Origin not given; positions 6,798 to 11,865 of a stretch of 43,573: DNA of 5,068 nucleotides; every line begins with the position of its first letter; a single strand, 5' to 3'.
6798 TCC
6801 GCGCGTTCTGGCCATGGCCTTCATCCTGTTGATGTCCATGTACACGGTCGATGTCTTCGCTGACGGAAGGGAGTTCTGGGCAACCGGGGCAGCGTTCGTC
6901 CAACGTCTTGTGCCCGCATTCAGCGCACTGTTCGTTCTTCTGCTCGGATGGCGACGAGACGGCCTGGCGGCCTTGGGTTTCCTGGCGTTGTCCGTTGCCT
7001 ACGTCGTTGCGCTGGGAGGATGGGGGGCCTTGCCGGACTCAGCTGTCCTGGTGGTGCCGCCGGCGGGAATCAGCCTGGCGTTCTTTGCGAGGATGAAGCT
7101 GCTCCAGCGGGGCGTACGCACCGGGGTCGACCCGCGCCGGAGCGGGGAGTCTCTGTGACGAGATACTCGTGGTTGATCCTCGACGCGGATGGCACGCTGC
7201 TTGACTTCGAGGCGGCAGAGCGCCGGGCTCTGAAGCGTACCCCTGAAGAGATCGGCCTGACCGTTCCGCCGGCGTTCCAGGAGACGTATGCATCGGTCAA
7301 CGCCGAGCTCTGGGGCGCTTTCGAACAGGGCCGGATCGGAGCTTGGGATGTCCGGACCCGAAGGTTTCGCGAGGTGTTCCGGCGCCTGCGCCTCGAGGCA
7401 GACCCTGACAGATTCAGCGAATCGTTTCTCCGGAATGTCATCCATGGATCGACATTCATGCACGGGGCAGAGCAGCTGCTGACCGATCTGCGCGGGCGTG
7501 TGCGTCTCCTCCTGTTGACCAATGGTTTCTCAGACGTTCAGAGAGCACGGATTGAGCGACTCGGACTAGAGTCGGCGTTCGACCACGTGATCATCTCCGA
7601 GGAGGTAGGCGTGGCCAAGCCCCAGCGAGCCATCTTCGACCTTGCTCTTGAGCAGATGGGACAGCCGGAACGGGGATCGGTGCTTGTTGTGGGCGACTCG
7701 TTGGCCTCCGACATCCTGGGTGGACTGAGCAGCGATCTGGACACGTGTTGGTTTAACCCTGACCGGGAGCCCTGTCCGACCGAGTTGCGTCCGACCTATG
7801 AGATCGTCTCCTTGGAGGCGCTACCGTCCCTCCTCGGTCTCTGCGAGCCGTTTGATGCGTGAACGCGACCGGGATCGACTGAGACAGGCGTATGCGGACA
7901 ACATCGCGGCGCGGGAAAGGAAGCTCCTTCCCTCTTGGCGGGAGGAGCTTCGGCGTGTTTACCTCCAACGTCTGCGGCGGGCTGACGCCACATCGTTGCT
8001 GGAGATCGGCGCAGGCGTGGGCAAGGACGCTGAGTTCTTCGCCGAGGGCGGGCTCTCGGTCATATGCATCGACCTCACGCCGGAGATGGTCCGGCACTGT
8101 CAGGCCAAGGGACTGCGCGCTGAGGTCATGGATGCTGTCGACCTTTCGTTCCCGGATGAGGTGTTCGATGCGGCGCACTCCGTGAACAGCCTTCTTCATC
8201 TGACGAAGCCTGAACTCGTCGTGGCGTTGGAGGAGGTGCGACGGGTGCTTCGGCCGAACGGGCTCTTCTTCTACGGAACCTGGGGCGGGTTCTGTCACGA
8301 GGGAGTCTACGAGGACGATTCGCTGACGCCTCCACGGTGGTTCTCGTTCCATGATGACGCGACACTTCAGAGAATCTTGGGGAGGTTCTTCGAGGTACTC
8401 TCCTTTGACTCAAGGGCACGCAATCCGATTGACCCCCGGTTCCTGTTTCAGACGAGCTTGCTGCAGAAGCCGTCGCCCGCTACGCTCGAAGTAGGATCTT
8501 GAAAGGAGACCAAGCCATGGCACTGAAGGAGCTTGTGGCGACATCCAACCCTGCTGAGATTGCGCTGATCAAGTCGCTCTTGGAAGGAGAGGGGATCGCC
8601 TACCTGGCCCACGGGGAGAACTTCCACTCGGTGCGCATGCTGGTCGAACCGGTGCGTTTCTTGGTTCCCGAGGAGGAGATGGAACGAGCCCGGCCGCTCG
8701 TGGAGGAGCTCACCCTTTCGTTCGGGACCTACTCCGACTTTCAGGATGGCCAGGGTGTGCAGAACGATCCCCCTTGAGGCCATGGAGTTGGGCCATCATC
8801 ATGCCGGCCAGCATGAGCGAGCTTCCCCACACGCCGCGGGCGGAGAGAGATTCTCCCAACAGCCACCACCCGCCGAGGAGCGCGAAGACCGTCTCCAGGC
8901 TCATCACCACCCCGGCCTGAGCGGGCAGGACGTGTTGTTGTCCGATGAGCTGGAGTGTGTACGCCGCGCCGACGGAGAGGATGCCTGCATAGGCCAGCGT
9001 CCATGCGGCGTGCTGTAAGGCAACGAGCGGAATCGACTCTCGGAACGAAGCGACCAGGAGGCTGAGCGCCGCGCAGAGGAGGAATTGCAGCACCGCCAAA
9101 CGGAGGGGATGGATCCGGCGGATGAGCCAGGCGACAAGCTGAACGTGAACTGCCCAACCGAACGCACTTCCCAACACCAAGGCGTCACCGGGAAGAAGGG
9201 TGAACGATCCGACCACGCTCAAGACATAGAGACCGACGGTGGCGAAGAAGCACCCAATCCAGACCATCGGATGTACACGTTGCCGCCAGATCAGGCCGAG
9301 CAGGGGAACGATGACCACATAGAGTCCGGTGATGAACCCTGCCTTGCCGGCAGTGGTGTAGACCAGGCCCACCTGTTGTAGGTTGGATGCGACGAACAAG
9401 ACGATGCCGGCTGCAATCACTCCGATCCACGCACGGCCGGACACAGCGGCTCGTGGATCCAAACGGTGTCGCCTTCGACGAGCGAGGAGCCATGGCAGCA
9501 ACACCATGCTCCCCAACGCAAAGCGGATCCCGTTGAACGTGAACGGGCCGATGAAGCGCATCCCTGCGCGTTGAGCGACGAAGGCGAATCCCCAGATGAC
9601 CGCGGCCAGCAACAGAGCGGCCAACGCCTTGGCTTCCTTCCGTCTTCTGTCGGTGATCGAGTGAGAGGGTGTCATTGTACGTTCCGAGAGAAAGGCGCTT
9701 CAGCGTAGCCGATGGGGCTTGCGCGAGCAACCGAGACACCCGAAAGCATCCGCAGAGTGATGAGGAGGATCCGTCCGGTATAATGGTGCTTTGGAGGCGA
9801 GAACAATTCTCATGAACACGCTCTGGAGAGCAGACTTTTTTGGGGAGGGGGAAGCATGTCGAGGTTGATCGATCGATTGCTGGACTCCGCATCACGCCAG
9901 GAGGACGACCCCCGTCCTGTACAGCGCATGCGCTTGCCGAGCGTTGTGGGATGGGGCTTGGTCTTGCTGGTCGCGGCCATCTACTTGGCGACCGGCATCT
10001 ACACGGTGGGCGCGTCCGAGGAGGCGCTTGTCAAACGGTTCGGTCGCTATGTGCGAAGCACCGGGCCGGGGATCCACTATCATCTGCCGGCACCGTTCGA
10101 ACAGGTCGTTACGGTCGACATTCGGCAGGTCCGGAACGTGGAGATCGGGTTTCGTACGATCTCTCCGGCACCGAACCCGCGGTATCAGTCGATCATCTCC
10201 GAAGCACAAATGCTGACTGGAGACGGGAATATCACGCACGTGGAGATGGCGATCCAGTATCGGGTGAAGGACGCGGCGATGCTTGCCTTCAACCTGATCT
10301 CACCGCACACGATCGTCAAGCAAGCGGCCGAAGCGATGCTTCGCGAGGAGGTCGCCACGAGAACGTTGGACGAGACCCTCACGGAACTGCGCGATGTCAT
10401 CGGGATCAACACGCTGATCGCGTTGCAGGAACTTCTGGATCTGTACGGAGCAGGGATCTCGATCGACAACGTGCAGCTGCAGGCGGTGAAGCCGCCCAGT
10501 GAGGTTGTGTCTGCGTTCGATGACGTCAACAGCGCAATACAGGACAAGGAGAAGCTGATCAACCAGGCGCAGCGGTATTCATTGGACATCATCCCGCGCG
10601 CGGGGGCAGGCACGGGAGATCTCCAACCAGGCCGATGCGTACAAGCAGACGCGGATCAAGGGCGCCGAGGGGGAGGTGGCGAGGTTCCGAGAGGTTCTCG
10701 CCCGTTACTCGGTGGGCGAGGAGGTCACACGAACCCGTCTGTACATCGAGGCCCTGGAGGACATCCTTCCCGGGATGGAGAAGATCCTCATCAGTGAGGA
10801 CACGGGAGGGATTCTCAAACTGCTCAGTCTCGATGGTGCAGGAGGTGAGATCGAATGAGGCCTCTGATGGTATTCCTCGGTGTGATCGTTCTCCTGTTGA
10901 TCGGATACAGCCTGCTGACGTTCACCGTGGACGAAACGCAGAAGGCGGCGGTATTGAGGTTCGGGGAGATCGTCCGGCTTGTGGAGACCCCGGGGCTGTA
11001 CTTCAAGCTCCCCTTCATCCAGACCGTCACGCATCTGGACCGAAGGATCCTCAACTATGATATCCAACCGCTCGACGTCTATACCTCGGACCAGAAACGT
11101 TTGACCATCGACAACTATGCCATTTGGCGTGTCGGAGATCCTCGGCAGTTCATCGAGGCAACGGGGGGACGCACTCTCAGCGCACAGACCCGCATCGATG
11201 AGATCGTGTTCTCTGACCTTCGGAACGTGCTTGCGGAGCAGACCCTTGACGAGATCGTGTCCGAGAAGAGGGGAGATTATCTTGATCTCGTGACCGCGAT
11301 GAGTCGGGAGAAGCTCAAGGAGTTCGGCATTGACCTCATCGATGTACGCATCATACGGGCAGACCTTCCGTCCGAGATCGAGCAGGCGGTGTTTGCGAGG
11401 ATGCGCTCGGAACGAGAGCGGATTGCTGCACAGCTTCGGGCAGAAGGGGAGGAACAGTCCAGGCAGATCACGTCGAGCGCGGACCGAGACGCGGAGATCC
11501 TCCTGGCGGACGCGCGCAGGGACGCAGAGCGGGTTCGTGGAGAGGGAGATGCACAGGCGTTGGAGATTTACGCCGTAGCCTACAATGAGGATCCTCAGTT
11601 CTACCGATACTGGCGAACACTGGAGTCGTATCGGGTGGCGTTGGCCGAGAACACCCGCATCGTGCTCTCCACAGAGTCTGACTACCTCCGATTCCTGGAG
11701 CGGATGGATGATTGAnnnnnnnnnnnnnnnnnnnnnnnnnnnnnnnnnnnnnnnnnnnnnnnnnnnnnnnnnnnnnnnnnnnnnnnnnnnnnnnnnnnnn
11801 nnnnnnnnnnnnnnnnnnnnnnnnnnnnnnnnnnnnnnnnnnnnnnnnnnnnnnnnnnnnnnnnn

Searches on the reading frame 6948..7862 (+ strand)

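Call 28: search_protein_families(library=pfam, proteins=[window:6948-7862:+], max_evalue=0.001)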
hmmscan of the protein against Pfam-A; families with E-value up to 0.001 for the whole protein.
window:6948-7862:+ (304 aa): 4 families
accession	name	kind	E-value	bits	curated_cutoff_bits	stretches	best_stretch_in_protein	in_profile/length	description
PF00702.32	Hydrolase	-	1.9e-21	77.8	26.4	1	76-260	4-188/191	haloacid dehalogenase-like hydrolase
PF13419.12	HAD_2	-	7.3e-14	52.7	23.8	1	77-268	2-177/178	Haloacid dehalogenase-like hydrolase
PF13242.12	Hydrolase_like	-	1.8e-07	31.4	22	1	223-268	3-47/75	HAD-hyrolase-like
PF12710.13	HAD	-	0.0004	21.3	27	1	77-219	2-147/189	haloacid dehalogenase-like hydrolase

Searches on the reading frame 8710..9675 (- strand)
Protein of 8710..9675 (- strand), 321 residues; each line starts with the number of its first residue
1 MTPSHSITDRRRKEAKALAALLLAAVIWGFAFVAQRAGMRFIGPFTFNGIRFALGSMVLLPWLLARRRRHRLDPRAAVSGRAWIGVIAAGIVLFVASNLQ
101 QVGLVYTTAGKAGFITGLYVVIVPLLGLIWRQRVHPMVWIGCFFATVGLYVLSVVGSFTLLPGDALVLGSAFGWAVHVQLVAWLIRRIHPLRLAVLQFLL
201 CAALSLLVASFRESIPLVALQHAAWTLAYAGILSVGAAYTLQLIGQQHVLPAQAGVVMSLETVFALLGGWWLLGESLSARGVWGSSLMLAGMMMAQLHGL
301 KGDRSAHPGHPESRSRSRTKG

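Call 28: search_protein_families(library=pfam, proteins=[window:8710-9675:-], max_evalue=0.001)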
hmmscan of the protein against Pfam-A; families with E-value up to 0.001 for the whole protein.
window:8710-9675:- (321 aa): 1 family
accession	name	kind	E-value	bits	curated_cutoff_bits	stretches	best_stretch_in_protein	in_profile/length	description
PF00892.27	EamA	-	1.1e-39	136.2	28.2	2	17-153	3-134/135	EamA-like transporter family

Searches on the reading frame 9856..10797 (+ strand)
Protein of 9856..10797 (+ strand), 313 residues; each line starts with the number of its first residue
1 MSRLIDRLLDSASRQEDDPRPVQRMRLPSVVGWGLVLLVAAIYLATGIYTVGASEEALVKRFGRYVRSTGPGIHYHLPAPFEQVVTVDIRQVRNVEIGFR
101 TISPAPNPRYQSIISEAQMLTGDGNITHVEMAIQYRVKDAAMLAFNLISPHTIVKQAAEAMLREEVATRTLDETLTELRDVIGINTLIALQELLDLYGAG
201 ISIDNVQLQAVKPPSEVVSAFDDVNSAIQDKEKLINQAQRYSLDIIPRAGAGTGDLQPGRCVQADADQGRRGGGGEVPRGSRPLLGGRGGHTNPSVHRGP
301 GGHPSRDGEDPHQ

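Call 28: search_protein_families(library=pfam, proteins=[window:9856-10797:+], max_evalue=0.001)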
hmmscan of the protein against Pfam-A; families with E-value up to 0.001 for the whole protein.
window:9856-10797:+ (313 aa): 1 family
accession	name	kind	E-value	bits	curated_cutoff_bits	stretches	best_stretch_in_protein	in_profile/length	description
PF01145.31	Band_7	-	1.1e-27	97.6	23.6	1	50-239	2-173/176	SPFH domain / Band 7 family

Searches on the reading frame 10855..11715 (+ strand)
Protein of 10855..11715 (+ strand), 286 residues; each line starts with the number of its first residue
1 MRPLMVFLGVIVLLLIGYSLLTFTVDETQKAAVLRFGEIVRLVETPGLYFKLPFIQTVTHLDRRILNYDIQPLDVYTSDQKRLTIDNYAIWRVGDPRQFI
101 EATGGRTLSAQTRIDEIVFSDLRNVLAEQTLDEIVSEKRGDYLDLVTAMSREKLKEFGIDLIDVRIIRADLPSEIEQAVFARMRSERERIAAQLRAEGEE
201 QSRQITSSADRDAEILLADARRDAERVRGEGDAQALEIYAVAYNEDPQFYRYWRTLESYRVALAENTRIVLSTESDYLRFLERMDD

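Call 28: search_protein_families(library=pfam, proteins=[window:10855-11715:+], max_evalue=0.001)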
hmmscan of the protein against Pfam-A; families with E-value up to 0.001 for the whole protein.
window:10855-11715:+ (286 aa): 1 family
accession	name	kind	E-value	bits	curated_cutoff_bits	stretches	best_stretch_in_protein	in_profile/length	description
PF01145.31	Band_7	-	1.4e-36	126.6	23.6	1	24-199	2-175/176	SPFH domain / Band 7 family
